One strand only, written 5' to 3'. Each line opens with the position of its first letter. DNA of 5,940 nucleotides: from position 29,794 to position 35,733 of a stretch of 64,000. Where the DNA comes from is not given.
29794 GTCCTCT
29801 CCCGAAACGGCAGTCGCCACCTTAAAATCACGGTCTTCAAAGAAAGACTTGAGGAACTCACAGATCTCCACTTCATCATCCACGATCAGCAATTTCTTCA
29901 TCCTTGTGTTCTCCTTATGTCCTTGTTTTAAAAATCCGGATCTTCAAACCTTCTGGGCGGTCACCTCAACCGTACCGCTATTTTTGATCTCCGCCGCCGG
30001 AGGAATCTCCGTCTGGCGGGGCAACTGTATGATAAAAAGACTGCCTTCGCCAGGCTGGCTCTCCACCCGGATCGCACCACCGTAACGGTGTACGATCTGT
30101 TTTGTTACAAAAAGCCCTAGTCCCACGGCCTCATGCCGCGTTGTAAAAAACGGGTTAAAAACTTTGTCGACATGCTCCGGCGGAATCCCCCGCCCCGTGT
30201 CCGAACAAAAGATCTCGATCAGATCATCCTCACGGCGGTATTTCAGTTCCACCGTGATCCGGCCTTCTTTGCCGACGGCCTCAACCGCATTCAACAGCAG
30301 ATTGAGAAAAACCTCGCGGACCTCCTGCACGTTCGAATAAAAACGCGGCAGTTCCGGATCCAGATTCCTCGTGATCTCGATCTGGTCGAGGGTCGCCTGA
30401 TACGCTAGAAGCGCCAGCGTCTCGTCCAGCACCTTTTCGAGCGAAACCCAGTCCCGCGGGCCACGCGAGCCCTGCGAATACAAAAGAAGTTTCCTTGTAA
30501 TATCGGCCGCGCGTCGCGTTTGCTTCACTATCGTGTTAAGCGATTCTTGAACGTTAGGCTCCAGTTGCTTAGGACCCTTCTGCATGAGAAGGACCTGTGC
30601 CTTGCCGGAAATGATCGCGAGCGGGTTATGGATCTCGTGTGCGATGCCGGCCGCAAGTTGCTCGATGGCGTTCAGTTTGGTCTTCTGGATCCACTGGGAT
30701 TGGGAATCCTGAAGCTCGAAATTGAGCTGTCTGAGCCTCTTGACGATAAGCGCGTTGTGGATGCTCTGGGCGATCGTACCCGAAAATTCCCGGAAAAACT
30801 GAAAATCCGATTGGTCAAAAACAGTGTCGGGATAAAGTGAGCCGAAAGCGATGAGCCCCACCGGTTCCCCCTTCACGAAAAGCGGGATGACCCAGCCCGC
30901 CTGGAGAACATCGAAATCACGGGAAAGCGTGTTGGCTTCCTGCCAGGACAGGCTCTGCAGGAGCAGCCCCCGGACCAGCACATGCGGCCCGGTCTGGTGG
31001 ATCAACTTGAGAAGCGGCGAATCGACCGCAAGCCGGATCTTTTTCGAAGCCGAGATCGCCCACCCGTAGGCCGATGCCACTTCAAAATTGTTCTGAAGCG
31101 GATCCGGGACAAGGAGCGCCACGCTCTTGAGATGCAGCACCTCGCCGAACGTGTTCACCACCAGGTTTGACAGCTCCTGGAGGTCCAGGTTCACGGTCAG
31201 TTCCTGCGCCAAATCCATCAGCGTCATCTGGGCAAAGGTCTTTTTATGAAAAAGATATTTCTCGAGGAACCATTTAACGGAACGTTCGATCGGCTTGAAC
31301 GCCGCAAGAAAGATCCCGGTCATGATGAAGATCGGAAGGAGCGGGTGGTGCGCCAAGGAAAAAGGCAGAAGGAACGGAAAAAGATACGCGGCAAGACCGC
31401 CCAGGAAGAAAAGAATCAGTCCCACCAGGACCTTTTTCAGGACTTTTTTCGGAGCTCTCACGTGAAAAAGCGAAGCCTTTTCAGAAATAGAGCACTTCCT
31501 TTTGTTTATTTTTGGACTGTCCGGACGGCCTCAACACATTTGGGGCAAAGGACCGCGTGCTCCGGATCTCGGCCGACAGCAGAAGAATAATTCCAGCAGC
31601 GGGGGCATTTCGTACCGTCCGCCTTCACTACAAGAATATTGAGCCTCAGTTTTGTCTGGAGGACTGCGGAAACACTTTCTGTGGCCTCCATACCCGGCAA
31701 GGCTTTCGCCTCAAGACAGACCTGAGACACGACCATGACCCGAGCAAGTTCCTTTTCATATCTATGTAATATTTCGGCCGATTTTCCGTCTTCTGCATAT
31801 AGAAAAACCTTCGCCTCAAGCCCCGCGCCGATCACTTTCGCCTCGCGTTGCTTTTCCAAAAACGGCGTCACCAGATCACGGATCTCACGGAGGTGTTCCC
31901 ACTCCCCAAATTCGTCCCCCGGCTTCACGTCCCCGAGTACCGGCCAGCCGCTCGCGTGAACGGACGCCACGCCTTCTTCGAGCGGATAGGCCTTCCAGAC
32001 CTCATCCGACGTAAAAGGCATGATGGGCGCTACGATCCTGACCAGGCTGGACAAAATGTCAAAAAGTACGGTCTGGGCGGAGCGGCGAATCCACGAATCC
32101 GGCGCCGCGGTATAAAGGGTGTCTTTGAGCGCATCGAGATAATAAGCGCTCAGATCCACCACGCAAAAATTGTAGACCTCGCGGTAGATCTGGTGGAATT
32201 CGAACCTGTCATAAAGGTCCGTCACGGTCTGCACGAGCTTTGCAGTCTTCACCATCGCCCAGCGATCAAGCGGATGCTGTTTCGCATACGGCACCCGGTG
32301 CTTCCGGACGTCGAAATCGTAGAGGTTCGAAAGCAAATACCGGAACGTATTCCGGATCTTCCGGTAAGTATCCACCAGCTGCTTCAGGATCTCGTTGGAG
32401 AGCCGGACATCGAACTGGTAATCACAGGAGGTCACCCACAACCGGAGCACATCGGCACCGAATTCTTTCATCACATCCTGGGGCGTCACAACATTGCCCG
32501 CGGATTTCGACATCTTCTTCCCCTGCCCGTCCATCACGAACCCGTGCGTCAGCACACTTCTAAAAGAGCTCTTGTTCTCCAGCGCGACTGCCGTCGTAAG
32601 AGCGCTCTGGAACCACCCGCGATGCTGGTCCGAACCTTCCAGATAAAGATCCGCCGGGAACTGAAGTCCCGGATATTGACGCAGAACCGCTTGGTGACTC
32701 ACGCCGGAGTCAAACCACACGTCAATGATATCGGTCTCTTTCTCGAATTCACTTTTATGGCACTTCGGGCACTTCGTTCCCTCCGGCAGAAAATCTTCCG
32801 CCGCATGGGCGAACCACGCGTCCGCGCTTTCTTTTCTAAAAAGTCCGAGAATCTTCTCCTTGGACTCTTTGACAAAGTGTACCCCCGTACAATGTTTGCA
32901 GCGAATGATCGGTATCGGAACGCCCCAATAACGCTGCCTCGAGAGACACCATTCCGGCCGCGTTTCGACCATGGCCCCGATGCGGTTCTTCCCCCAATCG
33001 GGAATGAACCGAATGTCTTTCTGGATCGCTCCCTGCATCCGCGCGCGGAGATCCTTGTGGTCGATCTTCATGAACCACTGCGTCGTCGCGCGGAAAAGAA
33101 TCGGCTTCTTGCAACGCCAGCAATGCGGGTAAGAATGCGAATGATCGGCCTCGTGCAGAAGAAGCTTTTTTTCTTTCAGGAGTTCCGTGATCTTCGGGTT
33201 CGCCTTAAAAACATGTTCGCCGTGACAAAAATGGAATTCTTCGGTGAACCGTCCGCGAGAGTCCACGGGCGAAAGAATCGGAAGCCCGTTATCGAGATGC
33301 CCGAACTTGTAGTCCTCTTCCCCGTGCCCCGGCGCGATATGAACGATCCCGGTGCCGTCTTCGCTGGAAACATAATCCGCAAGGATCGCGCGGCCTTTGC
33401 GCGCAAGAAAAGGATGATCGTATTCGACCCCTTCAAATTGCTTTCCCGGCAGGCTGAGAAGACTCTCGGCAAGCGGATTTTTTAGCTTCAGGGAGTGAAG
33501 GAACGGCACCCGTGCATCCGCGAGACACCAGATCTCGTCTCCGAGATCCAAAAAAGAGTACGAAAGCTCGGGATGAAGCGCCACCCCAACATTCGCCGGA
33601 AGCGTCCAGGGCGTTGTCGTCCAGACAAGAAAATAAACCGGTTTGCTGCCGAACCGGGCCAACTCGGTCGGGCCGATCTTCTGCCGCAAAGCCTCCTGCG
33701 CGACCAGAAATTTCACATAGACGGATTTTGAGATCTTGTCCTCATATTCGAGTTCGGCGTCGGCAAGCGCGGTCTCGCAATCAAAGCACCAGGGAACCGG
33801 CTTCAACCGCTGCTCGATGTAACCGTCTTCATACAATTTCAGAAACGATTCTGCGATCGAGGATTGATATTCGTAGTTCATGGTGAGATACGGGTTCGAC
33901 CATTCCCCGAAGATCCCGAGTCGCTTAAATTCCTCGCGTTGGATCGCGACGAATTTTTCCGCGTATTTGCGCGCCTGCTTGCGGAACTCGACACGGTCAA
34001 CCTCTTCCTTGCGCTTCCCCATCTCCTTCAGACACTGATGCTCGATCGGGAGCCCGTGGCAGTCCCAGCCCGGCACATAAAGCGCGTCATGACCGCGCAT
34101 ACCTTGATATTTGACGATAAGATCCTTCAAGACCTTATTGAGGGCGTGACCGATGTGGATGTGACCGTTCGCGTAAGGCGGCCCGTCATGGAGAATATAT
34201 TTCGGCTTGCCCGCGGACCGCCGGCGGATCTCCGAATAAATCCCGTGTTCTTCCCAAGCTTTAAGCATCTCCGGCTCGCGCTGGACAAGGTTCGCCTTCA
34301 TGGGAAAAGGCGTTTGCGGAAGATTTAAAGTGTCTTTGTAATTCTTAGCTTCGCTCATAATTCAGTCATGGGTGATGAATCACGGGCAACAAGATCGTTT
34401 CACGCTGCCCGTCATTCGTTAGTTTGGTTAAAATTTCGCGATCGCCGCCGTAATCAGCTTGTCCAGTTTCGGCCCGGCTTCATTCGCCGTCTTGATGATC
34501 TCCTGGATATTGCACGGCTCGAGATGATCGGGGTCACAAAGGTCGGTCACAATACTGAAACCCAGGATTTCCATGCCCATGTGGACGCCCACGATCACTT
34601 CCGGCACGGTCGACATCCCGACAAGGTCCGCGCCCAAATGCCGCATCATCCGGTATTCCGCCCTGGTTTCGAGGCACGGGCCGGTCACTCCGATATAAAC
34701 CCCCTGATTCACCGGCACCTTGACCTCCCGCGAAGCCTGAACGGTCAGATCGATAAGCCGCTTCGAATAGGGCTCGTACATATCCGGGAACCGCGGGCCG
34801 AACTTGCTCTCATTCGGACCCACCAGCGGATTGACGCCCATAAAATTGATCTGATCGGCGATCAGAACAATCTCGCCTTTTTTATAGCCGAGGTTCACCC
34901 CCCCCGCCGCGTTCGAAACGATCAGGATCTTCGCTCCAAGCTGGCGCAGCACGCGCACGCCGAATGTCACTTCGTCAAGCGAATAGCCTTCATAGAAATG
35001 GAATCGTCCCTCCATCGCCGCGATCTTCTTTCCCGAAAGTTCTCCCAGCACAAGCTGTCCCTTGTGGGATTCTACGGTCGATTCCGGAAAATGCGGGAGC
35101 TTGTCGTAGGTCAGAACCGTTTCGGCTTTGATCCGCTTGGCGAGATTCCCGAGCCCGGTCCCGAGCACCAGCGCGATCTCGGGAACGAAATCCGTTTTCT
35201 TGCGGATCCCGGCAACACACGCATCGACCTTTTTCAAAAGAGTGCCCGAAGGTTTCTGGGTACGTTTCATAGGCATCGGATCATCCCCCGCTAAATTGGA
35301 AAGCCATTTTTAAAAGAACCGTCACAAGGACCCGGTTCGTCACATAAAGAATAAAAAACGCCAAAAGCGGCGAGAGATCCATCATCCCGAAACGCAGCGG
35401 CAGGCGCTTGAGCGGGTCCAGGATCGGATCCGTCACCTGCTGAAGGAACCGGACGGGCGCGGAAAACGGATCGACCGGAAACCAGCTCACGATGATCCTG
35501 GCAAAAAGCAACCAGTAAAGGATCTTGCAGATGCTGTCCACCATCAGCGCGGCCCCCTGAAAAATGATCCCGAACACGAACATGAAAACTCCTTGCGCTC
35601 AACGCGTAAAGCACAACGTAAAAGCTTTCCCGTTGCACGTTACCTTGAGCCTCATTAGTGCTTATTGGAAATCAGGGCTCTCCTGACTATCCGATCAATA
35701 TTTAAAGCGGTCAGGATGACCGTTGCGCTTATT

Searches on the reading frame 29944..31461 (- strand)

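Call 7: search_protein_families(library=ncbifam, proteins=[window:29944-31461:-], max_evalue=0.00001)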
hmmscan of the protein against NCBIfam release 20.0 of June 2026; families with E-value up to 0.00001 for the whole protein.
window:29944-31461:- (505 aa): 77 families (the best 25 are shown)
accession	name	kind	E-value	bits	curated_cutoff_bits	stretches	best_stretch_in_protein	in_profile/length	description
NF008468.0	PRK11360.1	equivalog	3.8e-58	197.3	646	1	252-484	382-610/616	two-component system sensor histidine kinase AtoS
NF007688.0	PRK10364.1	equivalog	4.9e-46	157.4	479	1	254-484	228-453/460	two-component system sensor histidine kinase ZraS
NF010411.0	PRK13837.1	equivalog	1.4e-42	145.7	647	1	188-492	378-685/828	two-component system VirA-like sensor kinase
NF053867.1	SprKinKinDBac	equivalog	1.5e-34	119.3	775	1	260-483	280-498/500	sporulation kinase KinD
NF038348.1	T2SS_HK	subfamily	4.7e-34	117.7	450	2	312-481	405-572/574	histidine kinase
TIGR02916.1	PEP_his_kin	equivalog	7.2e-33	114.1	300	1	56-481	282-679/679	XrtA/PEP-CTERM system histidine kinase PrsK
NF046020.1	HisKinCckABruc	equivalog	6.4e-32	110.3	1000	1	254-495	468-720/868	cell cycle histidine kinase CckA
NF052574.1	HisKinEspCMyxo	equivalog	9.6e-32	110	1200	1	252-485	403-640/785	serine histidine kinase EspC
NF041777.1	sens_FixL_Rhizob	equivalog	3.7e-31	108.3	850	1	245-482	241-481/485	sensor protein FixL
NF010076.0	PRK13557.1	subfamily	3e-30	105.1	631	1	252-488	149-400/540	histidine kinase famiy protein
NF046026.1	HisKinCckACaul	equivalog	3.1e-30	104.9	1000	1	249-487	290-537/678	cell cycle histidine kinase CckA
NF008293.1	PRK11073.1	equivalog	4.1e-30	105.2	240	1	231-481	96-346/349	nitrogen regulation protein NR(II)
NF046044.1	PnpS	equivalog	2.1e-28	99.4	400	1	270-481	174-390/390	two-component system histidine kinase PnpS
TIGR02966.1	phoR_proteo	equivalog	6.5e-28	97.7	334.2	1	269-479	117-332/333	phosphate regulon sensor histidine kinase PhoR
NF041735.1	hist_kin_RppB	equivalog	1.3e-27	96.7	400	1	265-481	215-438/438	two-component system sensor histidine kinase RppB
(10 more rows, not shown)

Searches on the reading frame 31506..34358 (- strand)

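Call 7: search_protein_families(library=ncbifam, proteins=[window:31506-34358:-], max_evalue=0.00001)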
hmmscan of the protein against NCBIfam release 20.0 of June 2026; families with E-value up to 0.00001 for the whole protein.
window:31506-34358:- (950 aa): 18 families
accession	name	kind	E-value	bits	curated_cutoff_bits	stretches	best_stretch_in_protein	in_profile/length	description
TIGR00392.1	ileS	equivalog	7.7e-272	904.4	621.4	1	18-851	2-857/861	isoleucine--tRNA ligase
NF040702.1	ileS_w_GNAT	exception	1.8e-269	896.8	1999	2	298-946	468-1091/1100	isoleucine--tRNA ligase, N-acetyltransferase domain-containing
TIGR00422.1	valS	equivalog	5.4e-141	471.3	612.1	2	306-904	238-808/863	valine--tRNA ligase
NF009687.0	PRK13208.1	equivalog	4.2e-140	468.4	738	2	312-884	243-790/801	valine--tRNA ligase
NF004349.1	PRK05729.1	equivalog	1.5e-120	403.9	704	2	308-902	234-790/860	valine--tRNA ligase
NF000258.1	MupB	exception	2e-104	350.4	1900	1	25-789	6-761/1033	mupirocin-resistant isoleucine--tRNA ligase MupB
NF000257.1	MupA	exception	1.9e-103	347.1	1900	1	27-789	8-759/1024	mupirocin-resistant isoleucine--tRNA ligase MupA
NF011492.0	PRK14900.1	equivalog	1.2e-93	314.7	1783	2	310-897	251-812/1044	valine--tRNA ligase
NF000540.1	alt_ValS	exception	1e-71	242.1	900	2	373-844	332-791/827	valine--tRNA ligase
NF008957.0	PRK12300.1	subfamily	1.2e-60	205.5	677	3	27-350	9-322/946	leucine--tRNA ligase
TIGR00395.1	leuS_arch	equivalog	2.9e-49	167.9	648.5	2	32-350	8-316/938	leucine--tRNA ligase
TIGR00396.1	leuS_bact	equivalog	2e-44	152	548.4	3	28-226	7-188/843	leucine--tRNA ligase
TIGR00398.1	metG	equivalog_domain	2e-39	135.7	336.35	2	61-205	8-134/530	methionine--tRNA ligase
NF001100.0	PRK00133.1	equivalog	1.7e-30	106.2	587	2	59-200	12-138/676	methionine--tRNA ligase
NF008900.0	PRK12267.1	equivalog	3.9e-24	85.1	598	2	598-795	283-480/648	methionine--tRNA ligase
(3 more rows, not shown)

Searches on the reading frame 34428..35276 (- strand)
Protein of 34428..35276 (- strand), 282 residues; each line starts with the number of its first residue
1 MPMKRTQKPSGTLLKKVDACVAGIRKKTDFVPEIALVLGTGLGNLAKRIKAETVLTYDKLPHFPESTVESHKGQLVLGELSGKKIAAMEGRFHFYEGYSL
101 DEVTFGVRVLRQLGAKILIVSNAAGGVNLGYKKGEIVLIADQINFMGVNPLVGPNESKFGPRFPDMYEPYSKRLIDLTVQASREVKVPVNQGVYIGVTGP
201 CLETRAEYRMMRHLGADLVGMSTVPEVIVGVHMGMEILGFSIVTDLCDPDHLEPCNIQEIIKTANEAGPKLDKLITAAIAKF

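Call 63: search_protein_families(library=pfam, proteins=[window:34428-35276:-], max_evalue=0.001)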
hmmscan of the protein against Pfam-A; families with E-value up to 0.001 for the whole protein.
window:34428-35276:- (282 aa): 1 family
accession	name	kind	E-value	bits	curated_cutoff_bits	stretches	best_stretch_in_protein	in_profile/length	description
PF01048.26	PNP_UDP_1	-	6.6e-49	166.9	25.1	1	34-280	2-233/233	Phosphorylase superfamily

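Call 64: search_protein_families(library=ncbifam, proteins=[window:34428-35276:-], max_evalue=0.001)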
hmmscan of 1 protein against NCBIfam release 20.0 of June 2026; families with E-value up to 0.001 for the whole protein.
window:34428-35276:- (282 aa): 11 families
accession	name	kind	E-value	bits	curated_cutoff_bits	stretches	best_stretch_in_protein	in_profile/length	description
NF006054.0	PRK08202.1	equivalog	5.4e-107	357.3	218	1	15-281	6-273/274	purine-nucleoside phosphorylase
TIGR01700.1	PNPH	equivalog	6e-93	310.8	293.35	1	33-280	1-249/249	purine nucleoside phosphorylase I, inosine and guanosine-specific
TIGR01697.1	PNPH-PUNA-XAPA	subfamily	1.3e-90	303.1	197.1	1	33-279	1-246/247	inosine/guanosine/xanthosine phosphorylase family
TIGR01698.1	PUNP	equivalog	8.1e-64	215.4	302.6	1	34-279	2-244/245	purine-nucleoside phosphorylase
TIGR01699.1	XAPA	equivalog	3.1e-58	197.3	370.9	1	34-248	2-216/248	xanthosine phosphorylase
NF006334.0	PRK08564.1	equivalog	1.4e-22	80.1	382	1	73-281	41-249/267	S-methyl-5'-thioadenosine phosphorylase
TIGR01694.1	MTAP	equivalog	9.3e-21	74.3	274.85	1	74-281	34-240/240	S-methyl-5'-thioadenosine phosphorylase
NF006599.0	PRK09136.1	equivalog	1.6e-15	57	223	1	73-277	35-242/247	S-methyl-5'-thioinosine phosphorylase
NF005876.0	PRK07823.1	equivalog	5e-13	48.8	306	1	74-281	39-244/267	S-methyl-5'-thioadenosine phosphorylase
NF006492.0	PRK08931.1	equivalog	3.9e-12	46.2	437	1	72-280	36-245/291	S-methyl-5'-thioadenosine phosphorylase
NF005657.0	PRK07432.1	equivalog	3.9e-09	36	453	1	73-267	37-235/291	S-methyl-5'-thioadenosine phosphorylase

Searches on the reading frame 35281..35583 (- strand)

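Call 63: search_protein_families(library=pfam, proteins=[window:35281-35583:-], max_evalue=0.001)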
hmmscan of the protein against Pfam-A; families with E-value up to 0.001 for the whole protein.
window:35281-35583:- (100 aa): 1 family
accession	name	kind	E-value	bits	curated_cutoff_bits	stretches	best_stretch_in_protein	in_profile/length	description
PF02325.22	YGGT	-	7.2e-19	68.4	27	1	18-86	3-70/70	YGGT family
